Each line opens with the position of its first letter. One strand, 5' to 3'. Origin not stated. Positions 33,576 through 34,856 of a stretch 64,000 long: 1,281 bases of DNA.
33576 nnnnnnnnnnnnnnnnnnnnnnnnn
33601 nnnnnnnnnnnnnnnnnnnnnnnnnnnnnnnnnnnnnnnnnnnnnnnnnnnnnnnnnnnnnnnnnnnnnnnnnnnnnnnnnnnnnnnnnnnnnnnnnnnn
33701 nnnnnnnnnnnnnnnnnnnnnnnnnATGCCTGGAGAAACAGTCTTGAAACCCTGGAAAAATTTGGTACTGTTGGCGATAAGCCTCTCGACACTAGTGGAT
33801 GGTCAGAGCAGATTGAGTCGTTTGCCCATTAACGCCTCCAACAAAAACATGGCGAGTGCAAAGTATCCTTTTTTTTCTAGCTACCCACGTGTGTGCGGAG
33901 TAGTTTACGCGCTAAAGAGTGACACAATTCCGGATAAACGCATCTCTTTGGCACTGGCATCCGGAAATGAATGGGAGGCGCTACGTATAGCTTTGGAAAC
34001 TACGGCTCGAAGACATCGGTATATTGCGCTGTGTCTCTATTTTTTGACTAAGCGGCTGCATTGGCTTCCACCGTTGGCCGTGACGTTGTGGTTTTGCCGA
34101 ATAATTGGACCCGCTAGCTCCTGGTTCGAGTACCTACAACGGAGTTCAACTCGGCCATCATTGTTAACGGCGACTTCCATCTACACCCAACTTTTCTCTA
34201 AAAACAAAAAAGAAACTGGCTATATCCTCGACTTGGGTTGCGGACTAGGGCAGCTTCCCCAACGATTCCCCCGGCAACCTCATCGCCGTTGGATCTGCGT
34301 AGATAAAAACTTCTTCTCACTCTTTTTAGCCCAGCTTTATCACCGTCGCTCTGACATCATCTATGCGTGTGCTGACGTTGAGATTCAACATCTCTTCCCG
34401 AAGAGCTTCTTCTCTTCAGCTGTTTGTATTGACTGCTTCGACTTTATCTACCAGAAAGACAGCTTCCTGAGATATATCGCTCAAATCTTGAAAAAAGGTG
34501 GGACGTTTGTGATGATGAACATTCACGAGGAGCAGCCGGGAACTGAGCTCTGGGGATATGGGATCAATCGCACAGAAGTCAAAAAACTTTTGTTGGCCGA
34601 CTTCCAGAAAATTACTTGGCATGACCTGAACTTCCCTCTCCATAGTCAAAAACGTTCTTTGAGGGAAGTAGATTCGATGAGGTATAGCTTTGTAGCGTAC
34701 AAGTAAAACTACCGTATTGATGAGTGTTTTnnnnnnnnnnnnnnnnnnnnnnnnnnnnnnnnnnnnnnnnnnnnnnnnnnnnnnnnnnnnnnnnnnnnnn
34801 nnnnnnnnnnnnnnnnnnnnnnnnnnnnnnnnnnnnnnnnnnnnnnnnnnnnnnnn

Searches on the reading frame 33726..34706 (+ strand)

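Call 6: search_protein_families(library=pfam, proteins=[window:33726-34706:+], max_evalue=0.001)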
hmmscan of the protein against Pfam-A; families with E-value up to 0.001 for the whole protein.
window:33726-34706:+ (326 aa): 5 families
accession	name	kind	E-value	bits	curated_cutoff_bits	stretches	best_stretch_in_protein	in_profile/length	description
PF08241.18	Methyltransf_11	-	5.9e-09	36.9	21.2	1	168-263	1-95/95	Methyltransferase domain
PF13649.12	Methyltransf_25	-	1.3e-07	32.6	27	1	167-259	1-97/97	Methyltransferase domain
PF13489.12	Methyltransf_23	-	1.3e-05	25.4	27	1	155-269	14-122/164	Methyltransferase domain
PF08242.18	Methyltransf_12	-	5.3e-05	24.3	30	1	168-261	1-98/98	Methyltransferase domain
PF13847.12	Methyltransf_31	-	0.00012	22.2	27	1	166-270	6-118/145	Methyltransferase domain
